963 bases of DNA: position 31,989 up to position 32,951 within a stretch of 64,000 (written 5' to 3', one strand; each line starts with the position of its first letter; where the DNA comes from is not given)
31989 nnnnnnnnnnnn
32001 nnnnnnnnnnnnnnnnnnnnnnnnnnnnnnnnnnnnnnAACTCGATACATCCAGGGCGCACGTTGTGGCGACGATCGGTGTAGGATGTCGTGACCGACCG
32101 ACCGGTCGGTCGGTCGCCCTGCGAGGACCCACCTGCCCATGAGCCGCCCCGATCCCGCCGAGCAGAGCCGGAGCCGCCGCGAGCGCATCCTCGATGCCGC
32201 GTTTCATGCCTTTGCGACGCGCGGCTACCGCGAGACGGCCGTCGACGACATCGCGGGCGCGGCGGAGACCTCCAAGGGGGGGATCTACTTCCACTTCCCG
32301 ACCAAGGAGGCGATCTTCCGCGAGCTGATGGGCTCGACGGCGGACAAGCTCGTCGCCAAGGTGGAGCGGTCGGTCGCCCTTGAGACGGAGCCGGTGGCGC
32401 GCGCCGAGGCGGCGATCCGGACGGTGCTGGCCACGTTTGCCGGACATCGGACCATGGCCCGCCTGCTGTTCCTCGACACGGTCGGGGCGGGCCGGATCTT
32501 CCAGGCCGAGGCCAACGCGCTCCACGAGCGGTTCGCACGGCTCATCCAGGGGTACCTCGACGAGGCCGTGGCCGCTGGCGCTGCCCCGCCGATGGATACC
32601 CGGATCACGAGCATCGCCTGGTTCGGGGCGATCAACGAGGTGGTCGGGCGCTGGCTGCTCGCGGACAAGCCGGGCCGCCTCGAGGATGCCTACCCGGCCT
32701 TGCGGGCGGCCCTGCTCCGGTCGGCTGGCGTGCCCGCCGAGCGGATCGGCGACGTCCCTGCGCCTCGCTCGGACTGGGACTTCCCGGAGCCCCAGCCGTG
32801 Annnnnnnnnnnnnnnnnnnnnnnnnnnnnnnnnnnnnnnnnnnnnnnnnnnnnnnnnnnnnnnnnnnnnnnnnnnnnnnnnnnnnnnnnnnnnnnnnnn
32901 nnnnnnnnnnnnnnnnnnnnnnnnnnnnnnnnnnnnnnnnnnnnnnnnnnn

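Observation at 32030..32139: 24-bp exact palindrome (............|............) ahead of a TetR gene that heads the menaquinone operon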

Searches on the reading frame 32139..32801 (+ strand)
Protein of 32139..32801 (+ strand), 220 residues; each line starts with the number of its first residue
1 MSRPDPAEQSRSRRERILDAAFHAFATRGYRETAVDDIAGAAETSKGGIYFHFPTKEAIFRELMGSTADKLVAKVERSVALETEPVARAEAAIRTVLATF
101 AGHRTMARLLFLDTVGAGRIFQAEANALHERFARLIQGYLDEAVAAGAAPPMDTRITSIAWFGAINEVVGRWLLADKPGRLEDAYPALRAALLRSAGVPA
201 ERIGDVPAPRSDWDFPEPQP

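Call 5: search_protein_families(library=pfam, proteins=[window:32139-32801:+])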
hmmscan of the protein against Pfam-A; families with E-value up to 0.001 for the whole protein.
window:32139-32801:+ (220 aa): 2 families
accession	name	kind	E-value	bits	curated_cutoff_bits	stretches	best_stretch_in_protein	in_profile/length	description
PF00440.29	TetR_N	-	5.4e-16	58.5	24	1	17-63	1-47/47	Bacterial regulatory proteins, tetR family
PF17932.6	TetR_C_24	-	2.9e-07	31.2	26.4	1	83-169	2-88/114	Tetracyclin repressor-like, C-terminal domain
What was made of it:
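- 32139..32801 (+): tetR: a 220-aa TetR-family regulator with an N-terminal HTH and a TetR_C_24 ligand domain, and no cysteine. Call 5 (Pfam).
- Checked: The downstream ORF 32139-32801 is a TetR (PF00440 at 58.5 bits, PF17932 TetR_C_24 at 31.2 bits; call 5).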

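Call 6: find_homologous_proteins(query=window:32139-32801:+)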
Query window:32139-32801:+ (220 aa): 1363 proteins with E <= 0.001 among 4993 candidates; the best 120 are listed.
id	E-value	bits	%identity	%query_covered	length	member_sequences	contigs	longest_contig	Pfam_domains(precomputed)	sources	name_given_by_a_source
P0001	2.9e-134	463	97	100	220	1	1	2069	PF00440.30,PF17932.7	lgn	-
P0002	3.8e-133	460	97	100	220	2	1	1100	PF00440.30,PF17932.7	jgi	jgi:AcrR family transcriptional regulator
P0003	3.3e-132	457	95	100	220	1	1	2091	PF00440.30,PF17932.7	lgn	-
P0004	9.7e-132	455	96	100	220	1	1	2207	PF00440.30,PF17932.7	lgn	-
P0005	2.7e-126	437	94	97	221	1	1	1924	PF00440.30,PF17932.7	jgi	jgi:AcrR family transcriptional regulator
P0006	2.9e-125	434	90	100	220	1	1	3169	PF00440.30,PF17932.7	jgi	jgi:TetR/AcrR family transcriptional regulator, fatty acid metabolism regulator protein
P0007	3.0e-125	434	91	100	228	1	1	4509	PF00440.30,PF17932.7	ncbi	-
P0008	1.3e-124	432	90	100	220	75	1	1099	PF00440.30,PF17932.7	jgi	jgi:AcrR family transcriptional regulator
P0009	2.3e-124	431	90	99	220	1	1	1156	PF00440.30,PF17932.7,PF08359.17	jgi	jgi:AcrR family transcriptional regulator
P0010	4.0e-124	430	89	99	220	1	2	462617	PF00440.30,PF17932.7,PF08359.17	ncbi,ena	-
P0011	3.4e-123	427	90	100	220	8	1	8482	PF00440.30,PF17932.7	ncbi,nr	ncbi:MAG TPA: TetR/AcrR family transcriptional regulator [Candidatus Limnocylindrales bacterium]|nr:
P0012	1.8e-122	425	89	99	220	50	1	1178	PF00440.30,PF17932.7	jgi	jgi:AcrR family transcriptional regulator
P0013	5.3e-119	413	87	100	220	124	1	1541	PF00440.30,PF17932.7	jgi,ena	-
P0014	6.6e-119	413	86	100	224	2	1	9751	PF00440.30,PF17932.7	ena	-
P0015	1.1e-118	412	87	100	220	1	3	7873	PF00440.30,PF17932.7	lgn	-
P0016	1.1e-118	412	87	99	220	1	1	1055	PF00440.30,PF17932.7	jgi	jgi:AcrR family transcriptional regulator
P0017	2.3e-118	411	88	99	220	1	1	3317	PF00440.30,PF17932.7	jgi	jgi:TetR/AcrR family transcriptional regulator, fatty acid metabolism regulator protein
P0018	5.4e-117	407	87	99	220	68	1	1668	PF00440.30,PF17932.7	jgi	jgi:TetR/AcrR family transcriptional regulator, fatty acid metabolism regulator protein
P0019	5.6e-117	407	84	100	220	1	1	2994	PF00440.30,PF17932.7,PF08359.17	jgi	jgi:AcrR family transcriptional regulator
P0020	5.8e-117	407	87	99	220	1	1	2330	PF00440.30,PF17932.7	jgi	jgi:AcrR family transcriptional regulator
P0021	3.6e-116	404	86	99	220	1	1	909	PF00440.30,PF17932.7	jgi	jgi:TetR/AcrR family transcriptional regulator, fatty acid metabolism regulator protein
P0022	4.8e-116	404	86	99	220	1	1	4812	PF00440.30,PF17932.7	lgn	-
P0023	7.0e-116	403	84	100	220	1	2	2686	PF00440.30,PF17932.7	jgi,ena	-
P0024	9.5e-116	403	86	99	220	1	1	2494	PF00440.30,PF17932.7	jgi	jgi:AcrR family transcriptional regulator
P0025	1.1e-115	403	85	99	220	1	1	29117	PF00440.30,PF17932.7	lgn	-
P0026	1.2e-115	402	86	99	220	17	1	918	PF00440.30,PF17932.7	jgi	jgi:AcrR family transcriptional regulator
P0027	1.7e-115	402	86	99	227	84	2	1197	PF00440.30,PF17932.7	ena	-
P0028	2.0e-115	402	86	99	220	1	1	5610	PF00440.30,PF17932.7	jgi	jgi:AcrR family transcriptional regulator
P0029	2.2e-115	402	86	99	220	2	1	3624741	PF00440.30,PF17932.7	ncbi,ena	-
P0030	3.6e-115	401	86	99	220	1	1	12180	PF00440.30,PF17932.7,PF08359.17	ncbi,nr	ncbi:MAG TPA: TetR/AcrR family transcriptional regulator [Candidatus Limnocylindrales bacterium]|nr:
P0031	4.3e-115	401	85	98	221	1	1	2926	PF00440.30,PF17932.7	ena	-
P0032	7.8e-115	400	86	99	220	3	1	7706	PF00440.30,PF17932.7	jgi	-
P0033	1.1e-114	399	84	99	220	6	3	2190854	PF00440.30,PF17932.7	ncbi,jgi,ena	jgi:AcrR family transcriptional regulator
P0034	1.7e-114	399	84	99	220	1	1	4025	PF00440.30,PF17932.7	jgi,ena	-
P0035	1.7e-114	399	84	100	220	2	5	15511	PF00440.30,PF17932.7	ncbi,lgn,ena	-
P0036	1.8e-114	399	83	99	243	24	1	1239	PF00440.30,PF17932.7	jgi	jgi:TetR/AcrR family transcriptional regulator, fatty acid metabolism regulator protein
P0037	2.1e-114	398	84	98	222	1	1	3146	PF00440.30,PF17932.7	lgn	-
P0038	2.1e-114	398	85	99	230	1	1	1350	PF00440.30,PF17932.7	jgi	jgi:AcrR family transcriptional regulator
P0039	3.1e-114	398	85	98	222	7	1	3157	PF00440.30,PF17932.7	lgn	-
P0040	4.8e-114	397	85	99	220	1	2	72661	PF00440.30,PF17932.7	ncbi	ncbi:MAG: TetR/AcrR family transcriptional regulator [Candidatus Limnocylindrales bacterium]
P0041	4.9e-114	397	82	100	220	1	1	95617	PF00440.30,PF17932.7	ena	-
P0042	1.0e-113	396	83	100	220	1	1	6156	PF00440.30,PF17932.7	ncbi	-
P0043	1.2e-113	396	83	99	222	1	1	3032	PF00440.30,PF17932.7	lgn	-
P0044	1.3e-113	396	84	99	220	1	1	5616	PF00440.30,PF17932.7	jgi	jgi:AcrR family transcriptional regulator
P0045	1.4e-113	396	84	98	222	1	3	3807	PF00440.30,PF17932.7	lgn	-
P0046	1.8e-113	395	83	100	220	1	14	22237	PF00440.30,PF17932.7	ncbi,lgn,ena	-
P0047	1.8e-113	395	83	99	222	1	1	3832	PF00440.30,PF17932.7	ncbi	ncbi:TetR/AcrR family transcriptional regulator [soil metagenome]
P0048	2.4e-113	395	84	98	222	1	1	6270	PF00440.30,PF17932.7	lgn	-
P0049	2.7e-113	395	85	99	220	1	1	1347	PF00440.30,PF17932.7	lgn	-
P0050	3.2e-113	395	86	97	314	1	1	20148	PF00440.30,PF17932.7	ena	-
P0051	3.7e-113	394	84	99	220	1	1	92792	PF00440.30,PF17932.7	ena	-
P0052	3.9e-113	394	84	98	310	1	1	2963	PF00440.30,PF17932.7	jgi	jgi:AcrR family transcriptional regulator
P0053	7.9e-113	393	82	99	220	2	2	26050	PF00440.30,PF17932.7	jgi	-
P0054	1.5e-112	392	84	99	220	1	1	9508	PF00440.30,PF17932.7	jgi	jgi:AcrR family transcriptional regulator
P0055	1.7e-112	392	85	99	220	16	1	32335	PF00440.30,PF17932.7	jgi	jgi:AcrR family transcriptional regulator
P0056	1.7e-112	392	85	99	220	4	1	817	PF00440.30,PF17932.7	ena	-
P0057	1.7e-112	392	81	100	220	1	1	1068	PF00440.30,PF17932.7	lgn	-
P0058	1.9e-112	392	84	99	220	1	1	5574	PF00440.30,PF17932.7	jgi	jgi:AcrR family transcriptional regulator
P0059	2.2e-112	392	83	99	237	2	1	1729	PF00440.30,PF17932.7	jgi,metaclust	metaclust:\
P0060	2.3e-112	392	82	100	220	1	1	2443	PF00440.30,PF17932.7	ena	-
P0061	3.0e-112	391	82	99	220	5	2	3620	PF00440.30,PF17932.7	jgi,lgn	jgi:TetR/AcrR family transcriptional regulator, fatty acid metabolism regulator protein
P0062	3.7e-112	391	82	99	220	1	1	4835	PF00440.30,PF17932.7,PF08359.17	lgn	-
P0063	4.7e-112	391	84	98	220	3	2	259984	PF00440.30,PF17932.7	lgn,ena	-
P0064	1.1e-111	389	82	99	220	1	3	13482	PF00440.30,PF17932.7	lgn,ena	-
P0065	1.3e-111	389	84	99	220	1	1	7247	PF00440.30,PF17932.7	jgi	jgi:AcrR family transcriptional regulator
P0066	1.4e-111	389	85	99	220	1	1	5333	PF00440.30,PF17932.7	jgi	jgi:AcrR family transcriptional regulator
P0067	1.4e-111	389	82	99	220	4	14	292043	PF00440.30,PF17932.7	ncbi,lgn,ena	-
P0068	1.4e-111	389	82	100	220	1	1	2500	PF00440.30,PF17932.7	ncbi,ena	-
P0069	1.6e-111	389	82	99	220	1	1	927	PF00440.30,PF17932.7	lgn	-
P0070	2.2e-111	389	82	99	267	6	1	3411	PF00440.30,PF17932.7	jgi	jgi:AcrR family transcriptional regulator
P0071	2.4e-111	388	83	99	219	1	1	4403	PF00440.30,PF17932.7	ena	-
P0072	2.8e-111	388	83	99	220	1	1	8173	PF00440.30,PF17932.7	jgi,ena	-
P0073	3.9e-111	388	83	99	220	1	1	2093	PF00440.30,PF17932.7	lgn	-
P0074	5.3e-111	387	81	100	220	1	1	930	PF00440.30,PF17932.7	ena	-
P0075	6.6e-111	387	82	99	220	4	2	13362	PF00440.30,PF17932.7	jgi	jgi:AcrR family transcriptional regulator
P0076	8.1e-111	387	82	99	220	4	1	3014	PF00440.30,PF17932.7,PF08359.17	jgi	jgi:AcrR family transcriptional regulator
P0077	1.3e-110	386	83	99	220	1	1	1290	PF00440.30,PF17932.7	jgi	jgi:AcrR family transcriptional regulator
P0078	1.9e-110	385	81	100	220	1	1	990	PF00440.30,PF17932.7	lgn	-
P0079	2.4e-110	385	81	100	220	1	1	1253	PF00440.30,PF17932.7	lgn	-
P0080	5.7e-110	384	81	100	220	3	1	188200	PF00440.30,PF17932.7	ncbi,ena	-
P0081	7.4e-110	384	81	100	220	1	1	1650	PF00440.30,PF17932.7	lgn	-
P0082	8.7e-110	383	83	96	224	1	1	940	PF00440.30,PF17932.7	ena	-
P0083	1.2e-109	383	82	99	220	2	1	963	PF00440.30,PF17932.7,PF08359.17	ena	-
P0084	1.2e-109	383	80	100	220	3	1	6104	PF00440.30,PF17932.7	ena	-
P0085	2.2e-109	382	82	99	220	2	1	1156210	PF00440.30,PF17932.7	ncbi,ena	-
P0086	3.0e-109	382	82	99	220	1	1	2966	PF00440.30,PF17932.7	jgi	-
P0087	7.6e-109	380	85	95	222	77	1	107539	PF00440.30,PF17932.7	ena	-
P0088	8.6e-109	380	86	92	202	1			PF00440.30,PF17932.7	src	-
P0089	1.1e-108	380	81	99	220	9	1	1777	PF00440.30,PF17932.7,PF08359.17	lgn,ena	-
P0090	1.1e-108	380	82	99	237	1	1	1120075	PF00440.30,PF17932.7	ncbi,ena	-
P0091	1.3e-108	379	80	100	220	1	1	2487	PF00440.30,PF17932.7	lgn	-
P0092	1.5e-108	379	80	99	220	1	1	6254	PF00440.30,PF17932.7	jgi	jgi:AcrR family transcriptional regulator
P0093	1.6e-108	379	81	100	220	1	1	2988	PF00440.30,PF17932.7,PF08359.17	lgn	-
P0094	2.0e-108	379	81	99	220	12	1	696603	PF00440.30,PF17932.7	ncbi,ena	-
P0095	3.6e-108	378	81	99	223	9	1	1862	PF00440.30,PF17932.7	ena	-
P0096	6.9e-108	377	78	99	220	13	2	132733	PF00440.30,PF17932.7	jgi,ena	jgi:AcrR family transcriptional regulator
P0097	1.1e-107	376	84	100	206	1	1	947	PF00440.30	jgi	jgi:AcrR family transcriptional regulator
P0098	1.3e-107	376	81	99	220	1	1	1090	PF00440.30,PF17932.7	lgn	-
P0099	1.4e-107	376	78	100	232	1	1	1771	PF00440.30,PF17932.7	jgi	-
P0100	1.6e-107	376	80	99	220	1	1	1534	PF00440.30,PF17932.7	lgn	-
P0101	1.8e-107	376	78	99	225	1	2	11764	PF00440.30,PF17932.7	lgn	-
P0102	2.4e-107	375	78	100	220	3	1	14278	PF00440.30,PF17932.7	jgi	jgi:AcrR family transcriptional regulator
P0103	3.9e-107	375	81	99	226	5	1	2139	PF00440.30,PF17932.7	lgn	-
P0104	5.2e-107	374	81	98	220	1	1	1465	PF00440.30,PF17932.7,PF21351.3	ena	-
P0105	6.3e-107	374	81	98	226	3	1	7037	PF00440.30,PF17932.7,PF08359.17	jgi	jgi:AcrR family transcriptional regulator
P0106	1.4e-106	373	86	92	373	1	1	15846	PF00440.30,PF17932.7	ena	-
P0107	2.5e-106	372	80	99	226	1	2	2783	PF00440.30,PF17932.7,PF08359.17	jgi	jgi:TetR/AcrR family fatty acid metabolism transcriptional regulator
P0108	2.9e-106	372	80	99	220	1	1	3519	PF00440.30,PF17932.7,PF08359.17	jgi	jgi:TetR/AcrR family fatty acid metabolism transcriptional regulator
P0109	3.9e-106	371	83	95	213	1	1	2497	PF00440.30,PF17932.7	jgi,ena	-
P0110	6.0e-106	371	80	96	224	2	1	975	PF00440.30,PF17932.7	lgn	-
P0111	7.6e-106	370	80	99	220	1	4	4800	PF00440.30,PF17932.7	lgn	-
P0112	7.7e-106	370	79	98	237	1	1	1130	PF00440.30,PF17932.7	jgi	-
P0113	8.2e-106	370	83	92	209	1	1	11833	PF00440.30,PF17932.7,PF08359.17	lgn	-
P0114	9.1e-106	370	81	94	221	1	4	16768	PF00440.30,PF17932.7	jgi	jgi:AcrR family transcriptional regulator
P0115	1.1e-105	370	84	90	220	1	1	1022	PF00440.30,PF17932.7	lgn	-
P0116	2.0e-105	369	79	98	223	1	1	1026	PF00440.30,PF17932.7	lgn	-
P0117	2.0e-105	369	77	99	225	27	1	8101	PF00440.30,PF17932.7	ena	-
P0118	3.6e-105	368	81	95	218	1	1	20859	PF00440.30,PF17932.7,PF08359.17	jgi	jgi:AcrR family transcriptional regulator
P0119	4.7e-105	368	81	99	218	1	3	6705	PF00440.30,PF17932.7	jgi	jgi:AcrR family transcriptional regulator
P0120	6.1e-105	367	78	98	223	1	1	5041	PF00440.30,PF17932.7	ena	-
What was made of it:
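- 32139..32801 (+): Call 6 (1363 homologues, named Ca.
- Closest known: FadR/YsiA of Bacillus subtilis. Same: The C-terminal domain family is the same (TetR_C_24 and TetR_C_4 in relatives; calls 5, 6).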

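Call 9: find_related_loci(query=A1, collection=genome_contigs, flank=6000)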
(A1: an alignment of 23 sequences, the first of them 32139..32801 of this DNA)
Query A1 (220 aa) in genome_contigs; peptide patterns used: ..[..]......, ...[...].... (x = any residue, [..] = any of these).
599 stretches matched a pattern (row limit reached: there are more); 570 encode a relative of the query (tblastn E <= 1e-3); the best 80 are kept; 80 distinct loci.
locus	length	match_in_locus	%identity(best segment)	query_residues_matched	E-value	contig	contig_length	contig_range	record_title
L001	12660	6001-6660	96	1-220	2e-137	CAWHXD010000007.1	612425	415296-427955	MAG: uncultured Chloroflexia bacterium isolate MFD02416.bin.2.153 genome assembly, contig: contig_30774, whole genome sh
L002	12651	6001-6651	92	1-217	3e-131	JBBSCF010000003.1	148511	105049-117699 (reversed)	MAG: Candidatus Limnocylindrales bacterium isolate La6_metabat2.260 La6_metabat2.260_K_2979339_L_148511_cov_23.9515, who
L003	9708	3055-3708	89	1-218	7e-129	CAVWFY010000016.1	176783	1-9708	MAG: uncultured Chloroflexia bacterium isolate MFD04716.bin.2.316 genome assembly, contig: contig_77402, whole genome sh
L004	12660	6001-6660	86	1-220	3e-123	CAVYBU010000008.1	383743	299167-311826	MAG: uncultured Chloroflexia bacterium isolate MFD09779.bin.1.359 genome assembly, contig: contig_2980, whole genome sho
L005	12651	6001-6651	88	1-217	1e-123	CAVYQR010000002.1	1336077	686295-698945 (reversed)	MAG: uncultured Chloroflexia bacterium isolate MFD04716.bin.1.406 genome assembly, contig: contig_16196, whole genome sh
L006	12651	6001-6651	86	1-217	2e-121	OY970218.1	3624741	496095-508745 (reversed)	MAG: uncultured Chloroflexia bacterium isolate MFD04716.bin.1.117 genome assembly, chromosome: 1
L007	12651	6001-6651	86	1-217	2e-121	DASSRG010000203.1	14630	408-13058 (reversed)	MAG TPA_asm: Candidatus Limnocylindrales bacterium isolate SMAG_U483 k141_269005, whole genome shotgun sequence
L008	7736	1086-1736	86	1-217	3e-121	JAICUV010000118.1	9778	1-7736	MAG: Chloroflexota bacterium isolate GZL_ISSM_2_bin.109 k141_326851_length_9778_cov_21.1813, whole genome shotgun sequen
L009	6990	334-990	84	1-219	2e-120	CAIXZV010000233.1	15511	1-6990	MAG: uncultured Chloroflexi bacterium isolate Umea1p4_bin-051 genome assembly, contig: bin-051:233/638, whole genome sho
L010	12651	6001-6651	86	1-217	3e-120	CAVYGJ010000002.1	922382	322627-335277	MAG: uncultured Chloroflexia bacterium isolate MFD00392.bin.2.363 genome assembly, contig: contig_11605, whole genome sh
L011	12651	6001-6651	86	1-217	3e-120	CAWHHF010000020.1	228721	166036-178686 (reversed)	MAG: uncultured Chloroflexia bacterium isolate MFD01872.bin.3.159 genome assembly, contig: contig_73724, whole genome sh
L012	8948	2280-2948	85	1-220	6e-120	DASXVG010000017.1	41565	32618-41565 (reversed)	MAG TPA_asm: Candidatus Limnocylindrales bacterium isolate SMAG_U4738 k141_224503, whole genome shotgun sequence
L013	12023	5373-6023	85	1-217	2e-119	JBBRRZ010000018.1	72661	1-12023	MAG: Candidatus Limnocylindrales bacterium isolate La2_maxbin2.415 La2_maxbin2.415_K_2600195L72661_cov_36.9891, whole ge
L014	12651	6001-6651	86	1-217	2e-119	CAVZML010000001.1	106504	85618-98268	MAG: uncultured Chloroflexia bacterium isolate MFD02199.bin.2.145 genome assembly, contig: contig_101951, whole genome s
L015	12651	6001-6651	84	1-217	2e-119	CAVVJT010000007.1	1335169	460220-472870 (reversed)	MAG: uncultured Chloroflexia bacterium isolate MFD04716.bin.3.469 genome assembly, contig: contig_4915, whole genome sho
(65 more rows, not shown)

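Call 17: search_solved_structures(query=window:32139-32801:+, max_evalue=0.001, show_alignments=2)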
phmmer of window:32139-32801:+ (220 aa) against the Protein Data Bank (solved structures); distinct sequences matched with E-value up to 0.001: 149 (the best 60 are shown).
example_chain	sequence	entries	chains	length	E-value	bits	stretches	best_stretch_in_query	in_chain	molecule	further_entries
1vi0_A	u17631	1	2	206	8.5e-13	51.7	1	8-178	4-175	transcriptional regulator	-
3whb_A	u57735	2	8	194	8.9e-13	51.6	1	8-178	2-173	Fatty acid metabolism regulator protein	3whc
3ccy_A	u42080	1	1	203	7.4e-12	48.6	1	12-167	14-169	Putative TetR-family transcriptional regulator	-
4uds_A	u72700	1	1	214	9.4e-12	48.3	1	7-148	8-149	MBDR REGULATOR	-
2ibd_A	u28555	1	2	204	1.9e-11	47.3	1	6-148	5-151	Possible transcriptional regulator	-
9b7y_A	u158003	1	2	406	8.9e-11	45.1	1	9-144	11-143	Transcriptional repressor Mce3R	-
5gp9_A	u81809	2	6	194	1.2e-10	44.7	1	13-177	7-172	Transcriptional regulator (TetR/AcrR family)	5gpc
2qop_A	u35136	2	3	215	1.2e-10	44.7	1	8-179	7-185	HTH-type transcriptional regulator acrR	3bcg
3vpr_A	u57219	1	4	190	1.6e-10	44.2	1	13-194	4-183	Transcriptional regulator, TetR family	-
4g12_A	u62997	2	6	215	1.8e-10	44.1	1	10-194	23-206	Probable transcriptional regulatory protein (Probably TETR-FAMILY)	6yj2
6yl2_B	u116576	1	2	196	1.9e-10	44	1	11-194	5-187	Probable transcriptional regulatory protein (Probably TetR-family)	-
5gpa_A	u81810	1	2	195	2.1e-10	43.9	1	13-177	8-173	Transcriptional regulator (TetR/AcrR family)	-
6srn_A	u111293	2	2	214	3.4e-10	43.2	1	7-64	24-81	TetR family transcriptional regulator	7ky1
6azh_A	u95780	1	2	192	4e-10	43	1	14-165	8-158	TetR family transcriptional regulator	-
5dy1_A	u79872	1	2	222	6e-10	42.4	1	4-141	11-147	TetR family transcriptional regulator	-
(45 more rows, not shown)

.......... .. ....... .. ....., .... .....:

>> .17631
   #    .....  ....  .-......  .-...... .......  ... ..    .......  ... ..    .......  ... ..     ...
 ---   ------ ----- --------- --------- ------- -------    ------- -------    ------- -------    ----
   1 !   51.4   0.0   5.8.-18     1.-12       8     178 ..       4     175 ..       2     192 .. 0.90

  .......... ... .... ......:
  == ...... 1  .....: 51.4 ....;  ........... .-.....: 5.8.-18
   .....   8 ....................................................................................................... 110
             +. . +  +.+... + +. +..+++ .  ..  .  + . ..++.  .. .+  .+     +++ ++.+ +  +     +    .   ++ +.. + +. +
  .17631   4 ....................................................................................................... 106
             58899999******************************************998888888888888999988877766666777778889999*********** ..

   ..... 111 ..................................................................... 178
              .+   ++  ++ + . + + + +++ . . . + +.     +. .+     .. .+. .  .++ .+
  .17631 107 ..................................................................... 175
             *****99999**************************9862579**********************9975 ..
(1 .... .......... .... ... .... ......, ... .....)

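Call 18: search_protein_families(library=ncbifam, proteins=[window:32139-32801:+], max_evalue=0.01)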
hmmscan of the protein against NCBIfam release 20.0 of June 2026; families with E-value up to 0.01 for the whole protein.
window:32139-32801:+ (220 aa): 22 families
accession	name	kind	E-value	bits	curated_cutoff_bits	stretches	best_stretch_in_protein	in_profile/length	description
NF053878.1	FATransRegFadRBac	equivalog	2e-19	70.2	200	1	14-192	5-184/190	fatty acid metabolism transcriptional regulator FadR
NF041196.1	ScbR_bind_reg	equivalog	8.3e-16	58.7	150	1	11-148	3-140/191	ScbR family autoregulator-binding transcription factor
NF053731.1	TransRegFasRMycb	equivalog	1.9e-14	53.9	330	1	12-185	11-181/199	HTH-type transcriptional activator FasR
NF050111.1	TransRegSACE7040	equivalog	8.2e-14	51.9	250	1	12-98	1-87/186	SACE_7040 family transcriptional regulator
NF007949.0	PRK10668.1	equivalog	9.1e-13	48.2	271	1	8-182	7-188/216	multidrug efflux transporter transcriptional repressor AcrR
NF007430.0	PRK09975.1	equivalog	1.1e-11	44.3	274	1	8-93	8-93/220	acrEF/envCD operon transcriptional regulator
TIGR03384.1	betaine_BetI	equivalog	3.3e-11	43.2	201.3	1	11-98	7-94/189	choline-binding transcriptional repressor BetI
TIGR03613.1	RutR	equivalog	1.3e-10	41.5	368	1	11-138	7-137/202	pyrimidine utilization regulatory protein R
NF037937.1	septum_RefZ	equivalog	1.3e-09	38.2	180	1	14-110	1-99/195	forespore capture DNA-binding protein RefZ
NF051852.1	efflux_TF_MtrR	exception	2.7e-09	37.1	280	1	11-86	9-84/205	multidrug efflux system transcriptional repressor MtrR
NF007015.0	PRK09480.1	equivalog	6.6e-09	35.6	120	1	8-143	6-142/197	nucleoid occlusion factor SlmA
NF001978.0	PRK00767.1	equivalog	1.6e-08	34.6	118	1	12-96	9-94/197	transcriptional regulator BetI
TIGR03968.1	mycofact_TetR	equivalog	4.1e-08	33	224.9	1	10-77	7-74/190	mycofactocin system transcriptional regulator MftR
NF011584.0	PRK15008.1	equivalog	9e-08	32.2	230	1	12-143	18-152/212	HTH-type transcriptional regulator RutR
NF033703.1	transcr_KstR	equivalog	1.6e-07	31.1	280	1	9-157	4-148/185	cholesterol catabolism transcriptional regulator KstR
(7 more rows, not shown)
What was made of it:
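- On FadR (Bacillus-type, NCBIfam NF053878 equivalog): 70.2 bits against a cut-off of 200 (call 18).
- Closest known: FadR/YsiA of Bacillus subtilis. Different: It is far below the NCBIfam FadR equivalog cut-off (call 18).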
